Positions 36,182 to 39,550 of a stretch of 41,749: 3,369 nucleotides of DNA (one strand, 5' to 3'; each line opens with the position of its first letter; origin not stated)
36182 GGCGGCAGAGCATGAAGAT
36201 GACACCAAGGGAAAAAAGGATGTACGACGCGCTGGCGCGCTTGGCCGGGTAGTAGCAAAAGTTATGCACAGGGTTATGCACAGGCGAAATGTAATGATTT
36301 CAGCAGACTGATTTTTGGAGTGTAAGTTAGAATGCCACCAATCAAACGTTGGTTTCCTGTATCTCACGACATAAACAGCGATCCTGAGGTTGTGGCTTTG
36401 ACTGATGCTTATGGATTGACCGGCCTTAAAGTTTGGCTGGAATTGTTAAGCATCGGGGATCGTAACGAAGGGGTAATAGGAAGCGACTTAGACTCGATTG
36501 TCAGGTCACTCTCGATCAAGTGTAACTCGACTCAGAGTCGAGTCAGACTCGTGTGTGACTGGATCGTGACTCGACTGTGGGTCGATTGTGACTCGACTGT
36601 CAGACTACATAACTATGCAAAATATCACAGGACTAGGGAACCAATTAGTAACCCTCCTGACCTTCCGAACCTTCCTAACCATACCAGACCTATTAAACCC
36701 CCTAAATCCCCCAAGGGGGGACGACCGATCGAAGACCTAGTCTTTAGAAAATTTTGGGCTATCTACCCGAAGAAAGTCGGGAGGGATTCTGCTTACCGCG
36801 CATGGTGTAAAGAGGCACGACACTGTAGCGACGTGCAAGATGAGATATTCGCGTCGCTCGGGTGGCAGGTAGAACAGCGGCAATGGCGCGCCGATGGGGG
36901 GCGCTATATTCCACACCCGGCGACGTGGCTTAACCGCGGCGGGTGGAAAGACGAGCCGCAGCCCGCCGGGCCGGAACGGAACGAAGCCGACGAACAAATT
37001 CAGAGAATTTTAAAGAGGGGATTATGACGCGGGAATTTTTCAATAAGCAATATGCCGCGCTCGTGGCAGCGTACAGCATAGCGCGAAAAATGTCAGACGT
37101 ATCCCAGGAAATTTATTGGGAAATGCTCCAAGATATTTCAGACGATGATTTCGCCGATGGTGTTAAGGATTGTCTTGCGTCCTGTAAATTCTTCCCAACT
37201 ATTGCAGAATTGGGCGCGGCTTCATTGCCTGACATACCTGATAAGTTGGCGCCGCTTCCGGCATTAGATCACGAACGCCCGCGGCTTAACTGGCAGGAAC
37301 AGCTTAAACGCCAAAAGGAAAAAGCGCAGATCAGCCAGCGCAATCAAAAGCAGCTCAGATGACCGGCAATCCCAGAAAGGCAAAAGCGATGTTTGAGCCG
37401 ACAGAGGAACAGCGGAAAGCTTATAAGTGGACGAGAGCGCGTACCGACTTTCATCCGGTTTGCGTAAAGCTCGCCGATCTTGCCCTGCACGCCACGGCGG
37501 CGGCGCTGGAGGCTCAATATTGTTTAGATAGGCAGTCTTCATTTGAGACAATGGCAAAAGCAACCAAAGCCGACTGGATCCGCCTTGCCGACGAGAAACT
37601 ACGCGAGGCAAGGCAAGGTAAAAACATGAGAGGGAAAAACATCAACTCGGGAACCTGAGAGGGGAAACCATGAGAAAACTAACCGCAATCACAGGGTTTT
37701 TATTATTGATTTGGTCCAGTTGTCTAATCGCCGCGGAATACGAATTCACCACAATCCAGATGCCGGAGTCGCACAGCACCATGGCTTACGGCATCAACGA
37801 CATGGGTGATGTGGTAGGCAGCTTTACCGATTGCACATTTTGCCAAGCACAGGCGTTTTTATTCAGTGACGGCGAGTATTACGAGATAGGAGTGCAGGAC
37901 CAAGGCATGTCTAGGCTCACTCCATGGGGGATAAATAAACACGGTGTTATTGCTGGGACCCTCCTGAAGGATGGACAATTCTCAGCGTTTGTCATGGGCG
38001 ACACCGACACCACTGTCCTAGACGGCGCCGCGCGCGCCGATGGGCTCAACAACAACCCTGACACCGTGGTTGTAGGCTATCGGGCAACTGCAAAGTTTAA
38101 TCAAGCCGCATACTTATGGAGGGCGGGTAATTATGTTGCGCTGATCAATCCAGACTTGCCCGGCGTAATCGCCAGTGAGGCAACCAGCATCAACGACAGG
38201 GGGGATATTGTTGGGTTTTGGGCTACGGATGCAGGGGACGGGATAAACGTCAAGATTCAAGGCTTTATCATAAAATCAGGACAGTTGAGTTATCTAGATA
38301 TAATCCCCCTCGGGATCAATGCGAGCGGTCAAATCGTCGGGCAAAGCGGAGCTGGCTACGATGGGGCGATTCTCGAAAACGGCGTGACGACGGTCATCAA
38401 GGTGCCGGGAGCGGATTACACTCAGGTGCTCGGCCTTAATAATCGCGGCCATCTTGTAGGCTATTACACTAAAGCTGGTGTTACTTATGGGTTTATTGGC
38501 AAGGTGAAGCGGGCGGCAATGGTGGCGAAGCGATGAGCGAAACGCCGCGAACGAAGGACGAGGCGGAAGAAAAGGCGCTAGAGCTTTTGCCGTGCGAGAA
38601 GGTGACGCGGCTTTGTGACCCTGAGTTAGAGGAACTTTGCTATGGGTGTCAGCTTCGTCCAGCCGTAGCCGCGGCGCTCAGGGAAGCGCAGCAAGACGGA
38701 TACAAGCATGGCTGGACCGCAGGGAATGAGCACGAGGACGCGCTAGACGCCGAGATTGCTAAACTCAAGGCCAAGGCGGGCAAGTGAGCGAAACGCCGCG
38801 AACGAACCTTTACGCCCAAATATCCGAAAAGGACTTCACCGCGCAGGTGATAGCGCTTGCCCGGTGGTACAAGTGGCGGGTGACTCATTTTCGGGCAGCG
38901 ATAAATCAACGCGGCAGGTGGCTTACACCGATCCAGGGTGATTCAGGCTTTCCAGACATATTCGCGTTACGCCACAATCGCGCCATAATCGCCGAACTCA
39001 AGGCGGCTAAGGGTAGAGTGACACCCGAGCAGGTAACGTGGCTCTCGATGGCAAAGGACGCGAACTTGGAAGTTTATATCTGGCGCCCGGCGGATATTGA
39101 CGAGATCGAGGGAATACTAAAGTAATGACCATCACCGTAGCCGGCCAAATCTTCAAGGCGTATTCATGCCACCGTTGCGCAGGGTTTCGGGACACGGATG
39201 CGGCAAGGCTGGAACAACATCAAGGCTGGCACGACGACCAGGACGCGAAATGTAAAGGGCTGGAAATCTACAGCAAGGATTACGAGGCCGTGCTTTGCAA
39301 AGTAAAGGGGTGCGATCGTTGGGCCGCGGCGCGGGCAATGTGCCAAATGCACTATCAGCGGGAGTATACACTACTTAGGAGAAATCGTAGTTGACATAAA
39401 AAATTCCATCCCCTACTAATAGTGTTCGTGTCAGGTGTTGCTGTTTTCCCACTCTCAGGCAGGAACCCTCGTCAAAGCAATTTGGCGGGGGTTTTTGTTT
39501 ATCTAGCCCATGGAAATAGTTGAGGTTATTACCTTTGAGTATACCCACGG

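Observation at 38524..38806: Second start-codon-anchored cassette: a 22-bp exact repeat brackets an 84-aa ORF in front of the VRR-NUC gene, and its left junction matches the portal cassette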

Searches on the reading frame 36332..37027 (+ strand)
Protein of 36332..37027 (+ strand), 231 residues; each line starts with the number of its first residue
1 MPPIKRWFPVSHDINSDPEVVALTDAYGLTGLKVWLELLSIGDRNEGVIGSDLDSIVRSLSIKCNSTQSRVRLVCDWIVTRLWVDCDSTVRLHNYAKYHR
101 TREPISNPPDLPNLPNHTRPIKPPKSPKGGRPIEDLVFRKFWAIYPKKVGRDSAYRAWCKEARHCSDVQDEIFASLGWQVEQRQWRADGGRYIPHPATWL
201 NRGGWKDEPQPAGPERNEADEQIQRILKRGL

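Call 61: search_protein_families(library=phrogs, proteins=[window:36332-37027:+], max_evalue=0.001)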
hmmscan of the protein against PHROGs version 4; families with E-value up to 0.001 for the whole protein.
window:36332-37027:+ (231 aa): 6 families
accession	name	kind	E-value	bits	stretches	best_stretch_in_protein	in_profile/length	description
phrog_9474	-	DNA, RNA and nucleotide metabolism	1.4e-18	68.5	1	133-222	174-262/288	replication initiation protein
phrog_270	-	DNA, RNA and nucleotide metabolism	2.2e-17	64.5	1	111-221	143-262/383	replication initiation protein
phrog_9327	-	DNA, RNA and nucleotide metabolism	7.3e-16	59.6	1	122-213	158-246/276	primosomal protein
phrog_16304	-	unknown function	7.9e-07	30.2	1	128-212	137-228/244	-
phrog_10293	-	unknown function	4.2e-06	27.6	1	137-208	16-84/185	-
phrog_1347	-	unknown function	1.6e-05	24.8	1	138-225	277-361/417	-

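Call 98: search_protein_families(library=pfam, proteins=[window:36332-37027:+], max_evalue=0.01)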
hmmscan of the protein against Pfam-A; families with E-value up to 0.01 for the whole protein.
window:36332-37027:+ (231 aa): 1 family
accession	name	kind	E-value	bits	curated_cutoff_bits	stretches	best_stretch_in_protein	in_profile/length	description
PF14297.12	Lin1244_N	-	0.0038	18.3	25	1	7-76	1-71/95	Lin1244/Lin1753-like, N-terminal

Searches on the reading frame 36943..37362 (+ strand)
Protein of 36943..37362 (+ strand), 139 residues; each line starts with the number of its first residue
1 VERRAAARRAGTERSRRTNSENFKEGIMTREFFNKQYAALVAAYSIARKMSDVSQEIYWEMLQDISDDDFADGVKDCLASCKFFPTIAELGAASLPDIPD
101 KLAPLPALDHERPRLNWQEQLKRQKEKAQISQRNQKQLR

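Call 97: search_protein_families(library=phrogs, proteins=[window:36943-37362:+], max_evalue=0.01)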
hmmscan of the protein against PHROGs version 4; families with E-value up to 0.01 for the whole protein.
window:36943-37362:+ (139 aa): 3 families
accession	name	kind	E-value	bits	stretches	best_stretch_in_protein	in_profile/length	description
phrog_9804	-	unknown function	1.9e-08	35.3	1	28-90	1-68/214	-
phrog_1524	-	unknown function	0.00054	20.9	1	33-91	24-77/252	-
phrog_10105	-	unknown function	0.00074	20.1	1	28-90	4-67/210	-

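Call 98: search_protein_families(library=pfam, proteins=[window:36943-37362:+], max_evalue=0.01)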
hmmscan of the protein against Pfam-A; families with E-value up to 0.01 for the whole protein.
window:36943-37362:+ (139 aa): 0 families

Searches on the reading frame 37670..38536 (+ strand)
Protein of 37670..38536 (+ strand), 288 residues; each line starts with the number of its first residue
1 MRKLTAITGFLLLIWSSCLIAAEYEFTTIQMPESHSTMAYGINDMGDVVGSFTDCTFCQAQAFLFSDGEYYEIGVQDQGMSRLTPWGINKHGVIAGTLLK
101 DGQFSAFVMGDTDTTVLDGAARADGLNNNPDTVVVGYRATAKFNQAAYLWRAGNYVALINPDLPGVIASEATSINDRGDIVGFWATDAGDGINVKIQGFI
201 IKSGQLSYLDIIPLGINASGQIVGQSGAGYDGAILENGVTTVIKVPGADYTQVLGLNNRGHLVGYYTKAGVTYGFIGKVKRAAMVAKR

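Call 9: search_protein_families(library=pfam, proteins=[window:37670-38536:+], max_evalue=0.01)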
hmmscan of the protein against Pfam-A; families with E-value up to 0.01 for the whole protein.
window:37670-38536:+ (288 aa): 0 families

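Call 10: search_protein_families(library=phrogs, proteins=[window:37670-38536:+], max_evalue=0.01)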
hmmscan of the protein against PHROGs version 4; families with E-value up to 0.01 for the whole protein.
window:37670-38536:+ (288 aa): 0 families

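Call 66: find_encoding_contigs(protein=window:37670-38536:+, flank=3000, max_places=10)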
Protein window:37670-38536:+ (288 aa): 8 contigs read that carry it; 5 places shown.
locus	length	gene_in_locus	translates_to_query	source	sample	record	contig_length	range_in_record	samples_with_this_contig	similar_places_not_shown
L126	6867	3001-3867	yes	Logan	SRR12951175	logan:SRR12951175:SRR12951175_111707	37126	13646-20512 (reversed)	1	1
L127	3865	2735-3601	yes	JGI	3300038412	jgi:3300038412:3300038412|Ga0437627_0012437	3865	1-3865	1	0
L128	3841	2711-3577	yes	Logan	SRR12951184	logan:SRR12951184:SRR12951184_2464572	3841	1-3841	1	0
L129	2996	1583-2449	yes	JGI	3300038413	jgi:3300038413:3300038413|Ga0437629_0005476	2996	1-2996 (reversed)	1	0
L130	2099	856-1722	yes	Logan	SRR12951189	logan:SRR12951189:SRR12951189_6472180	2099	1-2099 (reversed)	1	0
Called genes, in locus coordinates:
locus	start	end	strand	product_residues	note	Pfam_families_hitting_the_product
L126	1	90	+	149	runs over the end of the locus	-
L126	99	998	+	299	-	PF12705:PDDEXK_1 (faint)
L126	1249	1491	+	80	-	-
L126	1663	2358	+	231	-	-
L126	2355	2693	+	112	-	-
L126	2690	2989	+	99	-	-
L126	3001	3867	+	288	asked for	-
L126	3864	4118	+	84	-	-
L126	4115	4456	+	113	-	-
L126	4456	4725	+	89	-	-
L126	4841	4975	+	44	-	-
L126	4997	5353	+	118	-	-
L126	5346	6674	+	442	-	-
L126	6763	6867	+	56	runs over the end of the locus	-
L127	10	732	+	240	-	PF12705:PDDEXK_1 (faint)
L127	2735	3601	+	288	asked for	-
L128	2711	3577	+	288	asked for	-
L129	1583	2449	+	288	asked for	-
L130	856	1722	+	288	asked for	-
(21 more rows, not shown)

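Call 74: search_protein_families(library=ncbifam, proteins=[window:37670-38536:+], max_evalue=0.01)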
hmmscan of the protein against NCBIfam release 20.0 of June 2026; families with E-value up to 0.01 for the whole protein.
window:37670-38536:+ (288 aa): 1 family
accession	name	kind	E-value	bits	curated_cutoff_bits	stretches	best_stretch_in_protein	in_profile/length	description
TIGR02913.1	HAF_rpt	repeat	9.2e-13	47.9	22.65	1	39-74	1-35/39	HAF repeat protein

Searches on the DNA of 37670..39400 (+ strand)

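Call 12: search_dna_similar(query=window:37670-39400:+, collection=phages, mode=distant, max_rows=20)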
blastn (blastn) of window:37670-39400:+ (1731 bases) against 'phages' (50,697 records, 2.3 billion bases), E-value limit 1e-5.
No match.

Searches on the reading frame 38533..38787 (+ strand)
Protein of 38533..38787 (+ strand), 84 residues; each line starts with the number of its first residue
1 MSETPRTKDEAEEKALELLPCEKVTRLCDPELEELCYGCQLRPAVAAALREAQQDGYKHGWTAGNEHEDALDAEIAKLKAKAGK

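Call 9: search_protein_families(library=pfam, proteins=[window:38533-38787:+], max_evalue=0.01)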
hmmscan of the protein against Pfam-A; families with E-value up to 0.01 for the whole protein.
window:38533-38787:+ (84 aa): 0 families

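Call 10: search_protein_families(library=phrogs, proteins=[window:38533-38787:+], max_evalue=0.01)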
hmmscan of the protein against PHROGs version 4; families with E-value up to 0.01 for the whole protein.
window:38533-38787:+ (84 aa): 0 families

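Call 16: find_related_loci(query=window:38533-38787:+, collection=viral_contigs, flank=5000)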
Query window:38533-38787:+ (84 aa) in viral_contigs; peptide patterns used: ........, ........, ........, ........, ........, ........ (x = any residue, [..] = any of these).
311 stretches matched a pattern, but none encodes a relative of the query by tblastn (E <= 1e-3).

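Call 22: find_homologous_proteins(query=window:38533-38787:+, max_evalue=0.01)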
Query window:38533-38787:+ (84 aa): 2 proteins with E <= 0.01 among 10 candidates.
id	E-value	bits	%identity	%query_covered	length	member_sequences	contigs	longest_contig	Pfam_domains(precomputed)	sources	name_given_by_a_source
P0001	9.1e-37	142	89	93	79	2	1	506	-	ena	-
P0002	1.6e-6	46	74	40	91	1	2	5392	-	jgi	jgi:hypothetical protein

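Call 26: find_encoding_contigs(protein=P0001, flank=5000, max_places=6)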
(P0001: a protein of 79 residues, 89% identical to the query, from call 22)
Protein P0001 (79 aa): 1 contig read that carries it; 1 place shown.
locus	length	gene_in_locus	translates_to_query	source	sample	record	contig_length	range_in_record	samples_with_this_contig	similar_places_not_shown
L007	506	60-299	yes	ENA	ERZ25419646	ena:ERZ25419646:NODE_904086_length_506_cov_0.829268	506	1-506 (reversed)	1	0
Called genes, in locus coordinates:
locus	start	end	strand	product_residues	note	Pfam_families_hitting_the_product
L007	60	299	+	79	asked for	-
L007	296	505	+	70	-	?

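Call 27: find_encoding_contigs(protein=P0002, flank=5000, max_places=6)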
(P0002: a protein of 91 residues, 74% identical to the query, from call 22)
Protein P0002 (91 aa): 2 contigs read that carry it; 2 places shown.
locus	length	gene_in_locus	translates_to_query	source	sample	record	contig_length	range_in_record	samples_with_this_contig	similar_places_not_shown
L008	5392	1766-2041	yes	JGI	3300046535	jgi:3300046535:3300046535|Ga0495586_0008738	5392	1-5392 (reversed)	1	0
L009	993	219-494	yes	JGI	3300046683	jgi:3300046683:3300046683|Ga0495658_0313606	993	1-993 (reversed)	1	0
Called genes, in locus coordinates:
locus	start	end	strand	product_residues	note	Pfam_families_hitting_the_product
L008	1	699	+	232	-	?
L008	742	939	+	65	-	-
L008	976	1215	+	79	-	-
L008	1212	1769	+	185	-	-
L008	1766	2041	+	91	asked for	-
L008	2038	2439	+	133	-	-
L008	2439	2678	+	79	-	-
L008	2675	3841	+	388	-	PF00145:DNA_methylase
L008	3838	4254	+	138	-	-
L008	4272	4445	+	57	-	-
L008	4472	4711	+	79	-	-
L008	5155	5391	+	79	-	?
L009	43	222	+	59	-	-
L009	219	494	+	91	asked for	-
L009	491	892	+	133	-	-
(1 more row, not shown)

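Call 74: search_protein_families(library=ncbifam, proteins=[window:38533-38787:+], max_evalue=0.01)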
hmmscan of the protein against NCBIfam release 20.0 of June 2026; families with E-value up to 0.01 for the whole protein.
window:38533-38787:+ (84 aa): 0 families

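Call 88: search_protein_families(library=pfam, proteins=[L008:1212-1769:+, L008:2038-2439:+, L008:976-1215:+, L008:2439-2678:+, L008:1-699:+], max_evalue=0.1)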
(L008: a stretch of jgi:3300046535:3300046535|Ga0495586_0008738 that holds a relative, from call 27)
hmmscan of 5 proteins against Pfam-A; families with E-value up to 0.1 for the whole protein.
L008:1212-1769:+ (185 aa): 1 family
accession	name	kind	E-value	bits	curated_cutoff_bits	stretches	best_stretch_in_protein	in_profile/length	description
PF13231.12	PMT_2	-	0.00044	20.9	26.1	1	53-175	4-131/160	Dolichyl-phosphate-mannose-protein mannosyltransferase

L008:2038-2439:+ (133 aa): 0 families

L008:976-1215:+ (79 aa): 0 families

L008:2439-2678:+ (79 aa): 0 families

L008:1-699:+ (232 aa): 0 families

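Call 89: search_protein_families(library=ncbifam, proteins=[L008:1212-1769:+, L008:2038-2439:+, L008:976-1215:+, L008:2439-2678:+], max_evalue=0.1)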
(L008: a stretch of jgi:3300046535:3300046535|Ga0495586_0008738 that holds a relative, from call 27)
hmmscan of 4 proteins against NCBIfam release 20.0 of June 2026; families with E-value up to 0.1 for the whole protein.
L008:1212-1769:+ (185 aa): 0 families

L008:2038-2439:+ (133 aa): 0 families

L008:976-1215:+ (79 aa): 0 families

L008:2439-2678:+ (79 aa): 0 families

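Call 91: search_protein_representatives(protein=window:38533-38784:+)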
Query: 84 residues. Proteins with E-value up to 0.001 (for the whole library): 19; up to 1e-10: 2; up to 1e-30: 1. The best 19 are listed.
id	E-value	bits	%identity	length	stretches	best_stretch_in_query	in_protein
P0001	2.9e-37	142.2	91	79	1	8-83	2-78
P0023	4.3e-17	78.0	71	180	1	8-81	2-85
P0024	1.9e-10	56.8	49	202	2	11-55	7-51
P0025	6.4e-10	55.1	65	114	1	8-53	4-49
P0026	7.3e-10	54.9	59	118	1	9-57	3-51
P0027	1.3e-09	54.1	62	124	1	9-56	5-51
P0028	5.7e-09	52.1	59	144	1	8-53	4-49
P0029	2.0e-08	50.3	59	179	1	9-54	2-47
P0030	2.2e-08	50.2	55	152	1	8-78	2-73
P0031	2.8e-08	49.9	53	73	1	9-63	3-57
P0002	5.1e-07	45.9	69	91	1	46-81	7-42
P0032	7.7e-07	45.3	69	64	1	47-81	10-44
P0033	4.6e-06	42.8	64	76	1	43-81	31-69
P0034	2.8e-05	40.3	35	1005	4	12-63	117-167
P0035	4.2e-05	39.8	51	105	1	1-68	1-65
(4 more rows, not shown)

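Call 93: predict_structure(alignment_id=A2)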
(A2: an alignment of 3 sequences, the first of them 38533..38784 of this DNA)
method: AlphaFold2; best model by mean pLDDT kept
length: 84 residues; sequences in the alignment: 3
mean_pLDDT: 52.2   pTM: 0.38
mean pLDDT of the five models: 52.2, 51.2, 50.1, 49.0, 48.7
residues with pLDDT >= 90: 0; 70-90: 2; 50-70: 41; < 50: 41
segments of 3 or more residues with pLDDT < 50: 1-22, 24-40
pLDDT, mean of each block of 10 residues (from residue 1): 41 43 47 45 57 61 57 66 52
secondary structure, 60 per line:
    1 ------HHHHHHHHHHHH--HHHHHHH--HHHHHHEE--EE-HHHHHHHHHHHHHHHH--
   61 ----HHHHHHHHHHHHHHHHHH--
elements in order: H7-18 H21-27 H30-35 H43-58 H65-82
